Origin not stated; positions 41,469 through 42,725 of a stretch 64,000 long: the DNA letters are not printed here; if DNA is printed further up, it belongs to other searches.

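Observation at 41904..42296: Complete AurF-type seven-ligand diiron site visible in the N-oxygenase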

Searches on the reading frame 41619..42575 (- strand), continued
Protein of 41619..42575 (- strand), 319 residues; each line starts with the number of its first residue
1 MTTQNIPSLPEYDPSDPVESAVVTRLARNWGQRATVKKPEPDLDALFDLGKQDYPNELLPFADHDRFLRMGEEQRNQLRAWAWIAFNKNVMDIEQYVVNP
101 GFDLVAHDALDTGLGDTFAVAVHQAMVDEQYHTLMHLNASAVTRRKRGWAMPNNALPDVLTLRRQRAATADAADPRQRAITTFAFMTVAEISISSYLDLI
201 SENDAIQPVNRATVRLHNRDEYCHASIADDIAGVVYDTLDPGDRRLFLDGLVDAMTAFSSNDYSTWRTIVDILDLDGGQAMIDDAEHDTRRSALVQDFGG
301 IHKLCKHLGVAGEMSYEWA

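Call 36: find_encoding_contigs(protein=P0001, flank=10000, max_places=3)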
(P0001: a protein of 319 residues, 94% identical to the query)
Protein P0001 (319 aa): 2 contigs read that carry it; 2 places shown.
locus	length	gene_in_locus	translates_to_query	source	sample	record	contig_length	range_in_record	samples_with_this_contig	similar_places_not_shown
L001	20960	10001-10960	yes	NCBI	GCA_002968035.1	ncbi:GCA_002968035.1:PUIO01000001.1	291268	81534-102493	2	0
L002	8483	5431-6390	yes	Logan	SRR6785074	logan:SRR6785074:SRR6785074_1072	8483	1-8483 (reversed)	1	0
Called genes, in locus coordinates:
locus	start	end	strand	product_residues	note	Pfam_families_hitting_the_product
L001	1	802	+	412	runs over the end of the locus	PF00440:TetR_N, PF17932:TetR_C_24 (faint), PF00440:TetR_N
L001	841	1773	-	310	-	PF09995:MPAB_Lcp_cat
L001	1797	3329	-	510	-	PF00171:Aldedh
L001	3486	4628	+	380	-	PF02771:Acyl-CoA_dh_N, PF02770:Acyl-CoA_dh_M, PF00441:Acyl-CoA_dh_1, PF08028:Acyl-CoA_dh_2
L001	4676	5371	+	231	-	PF00392:GntR, PF07729:FCD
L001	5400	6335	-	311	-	PF24096:DUF7379, PF01674:Lipase_2, PF12146:Hydrolase_4 (weak), PF00561:Abhydrolase_1, PF02089:Palm_thioest (weak), PF12697:Abhydrolase_6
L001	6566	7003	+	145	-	PF01817:CM_2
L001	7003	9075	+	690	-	PF00117:GATase, PF07722:Peptidase_C26, PF04715:, PF00425:Chorismate_bind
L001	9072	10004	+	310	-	PF02153:PDH_N (weak), PF20463:PDH_C (weak)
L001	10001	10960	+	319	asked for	PF11583:AurF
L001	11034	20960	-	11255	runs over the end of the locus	-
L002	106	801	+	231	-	PF00392:GntR, PF07729:FCD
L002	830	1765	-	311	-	PF24096:DUF7379, PF01674:Lipase_2, PF12146:Hydrolase_4 (weak), PF00561:Abhydrolase_1, PF02089:Palm_thioest (weak), PF12697:Abhydrolase_6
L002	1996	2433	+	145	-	PF01817:CM_2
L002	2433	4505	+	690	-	PF00117:GATase, PF07722:Peptidase_C26, PF04715:, PF00425:Chorismate_bind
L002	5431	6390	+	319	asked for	PF11583:AurF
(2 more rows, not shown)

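Call 37: find_encoding_contigs(protein=P0036, flank=10000, max_places=1)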
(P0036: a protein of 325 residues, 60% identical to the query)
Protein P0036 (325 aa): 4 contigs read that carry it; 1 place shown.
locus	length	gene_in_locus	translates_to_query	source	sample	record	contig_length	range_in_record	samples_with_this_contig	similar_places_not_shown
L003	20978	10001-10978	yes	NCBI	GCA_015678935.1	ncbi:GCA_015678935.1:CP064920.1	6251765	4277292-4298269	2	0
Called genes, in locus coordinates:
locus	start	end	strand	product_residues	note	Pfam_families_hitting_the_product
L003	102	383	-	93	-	PF00366:Ribosomal_S17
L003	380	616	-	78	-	PF00831:Ribosomal_L29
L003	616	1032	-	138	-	PF00252:Ribosomal_L16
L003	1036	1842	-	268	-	PF07650:KH_2, PF00189:Ribosomal_S3_C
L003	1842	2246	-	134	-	PF00237:Ribosomal_L22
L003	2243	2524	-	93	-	PF00203:Ribosomal_S19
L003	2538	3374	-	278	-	PF00181:Ribosomal_L2_N, PF03947:Ribosomal_L2_C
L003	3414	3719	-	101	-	PF00276:Ribosomal_L23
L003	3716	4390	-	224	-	PF00573:Ribosomal_L4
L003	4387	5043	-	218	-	PF00297:Ribosomal_L3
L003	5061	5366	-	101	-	PF00338:Ribosomal_S10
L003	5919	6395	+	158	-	PF14539:DUF4442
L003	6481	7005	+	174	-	PF01817:CM_2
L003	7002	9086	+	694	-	PF00117:GATase, PF07722:Peptidase_C26 (weak), PF04715:, PF00425:Chorismate_bind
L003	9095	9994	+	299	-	PF01118:Semialdhyde_dh (weak), PF20463:PDH_C (weak)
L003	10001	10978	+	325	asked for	PF11583:AurF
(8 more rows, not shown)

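Call 38: find_encoding_contigs(protein=P0045, flank=10000, max_places=1)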
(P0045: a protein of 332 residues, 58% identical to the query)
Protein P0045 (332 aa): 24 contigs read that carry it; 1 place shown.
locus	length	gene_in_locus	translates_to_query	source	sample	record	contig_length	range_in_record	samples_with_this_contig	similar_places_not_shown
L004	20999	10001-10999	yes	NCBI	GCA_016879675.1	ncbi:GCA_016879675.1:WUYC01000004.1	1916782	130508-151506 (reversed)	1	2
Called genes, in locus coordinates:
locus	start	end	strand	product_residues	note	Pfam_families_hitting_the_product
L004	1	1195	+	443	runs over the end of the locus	PF08378:NERD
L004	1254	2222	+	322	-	PF00881:Nitroreductase (faint)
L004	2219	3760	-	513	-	PF13207:AAA_17 (faint), PF13671:AAA_33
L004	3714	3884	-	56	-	-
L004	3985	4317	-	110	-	-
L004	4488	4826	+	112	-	PF13397:RbpA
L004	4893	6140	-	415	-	-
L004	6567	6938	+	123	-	PF01817:CM_2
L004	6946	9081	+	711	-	PF00117:GATase, PF07722:Peptidase_C26, PF04715:, PF00425:Chorismate_bind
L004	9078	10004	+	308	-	PF02254:TrkA_N (weak), PF02153:PDH_N (weak)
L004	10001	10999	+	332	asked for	PF11583:AurF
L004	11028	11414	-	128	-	-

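Call 39: find_encoding_contigs(protein=P0043, flank=10000, max_places=1)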
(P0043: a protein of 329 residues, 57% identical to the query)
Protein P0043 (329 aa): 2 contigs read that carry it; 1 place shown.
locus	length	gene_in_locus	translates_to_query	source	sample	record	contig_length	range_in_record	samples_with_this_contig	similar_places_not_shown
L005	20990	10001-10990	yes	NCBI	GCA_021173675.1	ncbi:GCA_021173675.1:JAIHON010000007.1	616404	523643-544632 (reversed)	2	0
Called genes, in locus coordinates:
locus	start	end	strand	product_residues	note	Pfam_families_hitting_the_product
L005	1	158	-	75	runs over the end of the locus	-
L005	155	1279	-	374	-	PF12837:Fer4_6 (faint), PF12838:Fer4_7 (faint), PF13237:Fer4_10 (faint), PF13484:Fer4_16 (faint)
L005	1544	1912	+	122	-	PF07045:DUF1330 (weak)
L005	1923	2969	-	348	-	-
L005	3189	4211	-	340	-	PF01073:3Beta_HSD, PF01370:Epimerase, PF05368:NmrA, PF07993:NAD_binding_4 (weak), PF13460:NAD_binding_10, PF16363:GDP_Man_Dehyd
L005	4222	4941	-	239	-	PF06197:DUF998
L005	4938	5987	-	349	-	PF00248:Aldo_ket_red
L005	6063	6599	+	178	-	PF00440:TetR_N, PF21597:TetR_C_43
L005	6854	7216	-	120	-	PF12680:SnoaL_2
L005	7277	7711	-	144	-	PF13412:HTH_24 (faint), PF01978:TrmB (weak), PF22381:Staph_reg_Sar_Rot (weak), PF12802:MarR_2, PF01047:MarR, PF09339:HTH_IclR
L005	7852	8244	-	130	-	-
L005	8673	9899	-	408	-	PF01474:DAHP_synth_2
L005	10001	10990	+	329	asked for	PF11583:AurF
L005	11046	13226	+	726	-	PF00117:GATase, PF07722:Peptidase_C26, PF04715:, PF00425:Chorismate_bind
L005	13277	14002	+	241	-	-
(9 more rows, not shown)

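Call 46: search_protein_families(library=ncbifam, proteins=[window:41619-42575:-], max_evalue=0.001)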
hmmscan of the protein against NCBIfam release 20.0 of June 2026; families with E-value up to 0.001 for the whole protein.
window:41619-42575:- (319 aa): 1 family
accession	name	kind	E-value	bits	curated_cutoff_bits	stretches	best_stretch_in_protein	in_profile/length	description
NF045603.1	diiron_AurF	exception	8e-51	173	620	1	15-317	20-323/334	4-aminobenzoate N-oxygenase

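Call 48: predict_structure(alignment_id=A1)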
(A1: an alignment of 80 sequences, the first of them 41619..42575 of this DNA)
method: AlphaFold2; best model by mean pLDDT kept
length: 319 residues; sequences in the alignment: 80
mean_pLDDT: 89.3   pTM: 0.84
mean pLDDT of the five models: 89.3, 88.5, 88.1, 86.8, 86.0
residues with pLDDT >= 90: 234; 70-90: 47; 50-70: 34; < 50: 4
segments of 3 or more residues with pLDDT < 50: 1-4
pLDDT, mean of each block of 10 residues (from residue 1): 53 68 64 58 90 95 95 96 97 98 94 87 94 96 95 92 96 92 98 92 94 93 93 95 96 95 96 95 89 80 96 83
secondary structure, 60 per line:
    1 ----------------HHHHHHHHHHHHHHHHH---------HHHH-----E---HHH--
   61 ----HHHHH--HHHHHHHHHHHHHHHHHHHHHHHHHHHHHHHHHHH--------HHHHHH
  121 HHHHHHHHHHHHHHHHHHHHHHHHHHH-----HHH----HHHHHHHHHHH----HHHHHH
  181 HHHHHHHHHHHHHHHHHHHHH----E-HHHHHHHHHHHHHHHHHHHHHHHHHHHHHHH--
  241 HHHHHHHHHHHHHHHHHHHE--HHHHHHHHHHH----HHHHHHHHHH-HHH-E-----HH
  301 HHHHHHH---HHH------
elements in order: H17-33 H43-46 H65-69 H72-106 H115-147 H160-170 H175-201 H208-238 H241-259 H263-273 H278-287 H299-307

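Call 51: fold_search(model_id=the predicted structure, library=pdb)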
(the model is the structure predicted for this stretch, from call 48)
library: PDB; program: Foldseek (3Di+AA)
matches with E <= 10: 580; with E <= 0.001: 9
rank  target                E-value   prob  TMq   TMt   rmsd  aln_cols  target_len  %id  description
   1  5hyh                  1.1e-19  1.00  0.85  0.94   2.9       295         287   40  CmlI (chemically reduced state), arylamine oxygenase of chloramphenicol biosynthetic pathway (released 2016-06-08)
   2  5hyg                  4.5e-19  1.00  0.83  0.94   2.7       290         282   41  CmlI (peroxo bound state), arylamine oxygenase of chloramphenicol biosynthetic pathway (released 2016-06-08)
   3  3chu_A                3.1e-15  1.00  0.80  0.87   2.8       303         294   31  Crystal Structure of Di-iron Aurf (released 2008-05-27)
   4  2jcd_B                3.2e-15  1.00  0.84  0.86   4.2       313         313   31  Structure of the N-oxygenase AurF from Streptomyces thioluteus (released 2007-09-11)
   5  3chh_A                4.6e-15  1.00  0.81  0.86   2.9       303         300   31  Crystal Structure of Di-iron AurF (released 2008-05-27)
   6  3chh_B                8.6e-15  1.00  0.82  0.87   2.7       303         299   31  Crystal Structure of Di-iron AurF (released 2008-05-27)
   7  3chi_A                1.0e-14  1.00  0.81  0.85   2.9       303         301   31  Crystal Structure of Di-iron AurF (Monoclinic form) (released 2008-05-27)
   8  2jcd_A                1.3e-14  1.00  0.84  0.85   4.1       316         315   30  Structure of the N-oxygenase AurF from Streptomyces thioluteus (released 2007-09-11)
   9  3chu_B                2.3e-14  1.00  0.79  0.83   3.6       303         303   30  Crystal Structure of Di-iron Aurf (released 2008-05-27)
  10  1oqu_C                6.9e-03  1.00  0.42  0.43  10.7       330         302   13  A protein coordinated tri-nuclear Fe complex formed during soaking of crystals of the ribonucleotide reductase R2F pro (released 2004-04-20)
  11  7mmp_D                7.2e-03  1.00  0.42  0.43  10.3       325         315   13  Crystal Structure of the Class Ie Ribonucleotide Reductase (released 2022-05-04)
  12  6f6f                  7.5e-03  1.00  0.45  0.49   8.9       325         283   14  R2-like ligand-binding oxidase V72I mutant with aerobically reconstituted Mn/Fe cofactor (released 2018-07-04)
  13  4ac8_D                7.9e-03  1.00  0.44  0.45   7.8       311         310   15  R2-like ligand binding Mn-Fe oxidase from M. tuberculosis with an organized C-terminal helix (released 2012-09-26)
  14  7mmr_B                7.9e-03  1.00  0.42  0.43  10.4       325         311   13  Crystal Structure of the Class Ie Ribonucleotide Reductase Beta-NrdI complex from Aerococcus urinae in Oxidized Form w (released 2022-05-04)
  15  7mmq_D                8.6e-03  1.00  0.42  0.41  10.4       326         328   13  Crystal Structure of the Class Ie Ribonucleotide Reductase Beta-NrdI complex from Aerococcus urinae in Reduced Hydroqu (released 2022-05-04)
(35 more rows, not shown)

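Call 59: find_encoding_contigs(protein=P0079, flank=10000, max_places=1)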
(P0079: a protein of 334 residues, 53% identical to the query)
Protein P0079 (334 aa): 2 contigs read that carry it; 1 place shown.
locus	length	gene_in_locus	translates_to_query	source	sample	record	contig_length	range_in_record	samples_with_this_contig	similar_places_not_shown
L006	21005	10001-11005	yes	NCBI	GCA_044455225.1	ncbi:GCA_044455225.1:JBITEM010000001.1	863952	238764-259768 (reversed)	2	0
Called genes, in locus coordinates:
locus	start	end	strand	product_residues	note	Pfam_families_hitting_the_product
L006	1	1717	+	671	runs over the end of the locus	PF02311:AraC_binding (weak), PF07883:Cupin_2, PF09334:tRNA-synt_1g, PF19303:Anticodon_3 (weak)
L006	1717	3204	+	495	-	PF00501:AMP-binding, PF23562:AMP-binding_C_3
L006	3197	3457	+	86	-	-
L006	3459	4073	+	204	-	PF13302:Acetyltransf_3, PF00583:Acetyltransf_1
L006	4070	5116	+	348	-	PF03417:AAT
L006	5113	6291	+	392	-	PF02771:Acyl-CoA_dh_N, PF02770:Acyl-CoA_dh_M, PF00441:Acyl-CoA_dh_1, PF08028:Acyl-CoA_dh_2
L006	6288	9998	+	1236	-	PF00561:Abhydrolase_1 (faint), PF00975:Thioesterase, PF00109:ketoacyl-synt, PF02801:Ketoacyl-synt_C, PF16197:KAsynt_C_assoc, PF22621:CurL-like_PKS_C, PF00698:Acyl_transf_1, PF00550:PP-binding, +2 more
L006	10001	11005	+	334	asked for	PF11583:AurF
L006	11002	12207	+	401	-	PF07690:MFS_1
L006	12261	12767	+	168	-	PF01661:Macro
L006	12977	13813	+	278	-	PF00376:MerR, PF13411:MerR_1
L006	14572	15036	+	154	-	-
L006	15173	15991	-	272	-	PF01425:Amidase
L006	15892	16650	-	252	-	PF01425:Amidase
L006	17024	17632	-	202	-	PF22381:Staph_reg_Sar_Rot (weak), PF01047:MarR, PF12802:MarR_2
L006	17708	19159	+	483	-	PF01565:FAD_binding_4, PF08031:BBE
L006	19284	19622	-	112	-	-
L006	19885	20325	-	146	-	-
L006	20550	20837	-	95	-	-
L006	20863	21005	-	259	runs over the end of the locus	PF06314:ADC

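Call 60: find_encoding_contigs(protein=P0059, flank=10000, max_places=1)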
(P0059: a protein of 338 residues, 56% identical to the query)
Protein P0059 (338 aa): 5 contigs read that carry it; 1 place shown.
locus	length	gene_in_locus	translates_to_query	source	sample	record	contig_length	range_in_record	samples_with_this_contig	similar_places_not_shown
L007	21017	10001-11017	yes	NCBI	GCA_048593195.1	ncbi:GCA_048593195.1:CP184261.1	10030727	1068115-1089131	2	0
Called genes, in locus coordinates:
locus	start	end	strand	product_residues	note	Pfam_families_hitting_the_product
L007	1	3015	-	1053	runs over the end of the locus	PF26549:Tricorn_N (weak), PF00930:DPPIV_N (faint), PF07676:PD40, PF26549:Tricorn_N, PF26550:Tricorn_2nd, PF01979:Amidohydro_1, PF07969:Amidohydro_3 (weak)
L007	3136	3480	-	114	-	-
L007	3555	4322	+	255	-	PF07730:HisKA_3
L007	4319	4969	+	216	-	PF00072:Response_reg, PF00196:GerE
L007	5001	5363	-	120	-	PF12680:SnoaL_2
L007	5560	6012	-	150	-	PF01047:MarR, PF12802:MarR_2, PF13463:HTH_27 (weak), PF09339:HTH_IclR (weak)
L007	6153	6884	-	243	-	-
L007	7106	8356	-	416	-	PF01474:DAHP_synth_2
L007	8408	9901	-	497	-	PF00501:AMP-binding, PF13193:AMP-binding_C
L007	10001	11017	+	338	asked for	PF11583:AurF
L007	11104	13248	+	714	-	PF00117:GATase, PF07722:Peptidase_C26 (weak), PF04715:, PF00425:Chorismate_bind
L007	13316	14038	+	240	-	-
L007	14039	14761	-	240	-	PF01323:DSBA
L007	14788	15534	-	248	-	PF00106:adh_short, PF08659:KR, PF23441:SDR (faint), PF01370:Epimerase, PF13561:adh_short_C2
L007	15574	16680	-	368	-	PF00109:ketoacyl-synt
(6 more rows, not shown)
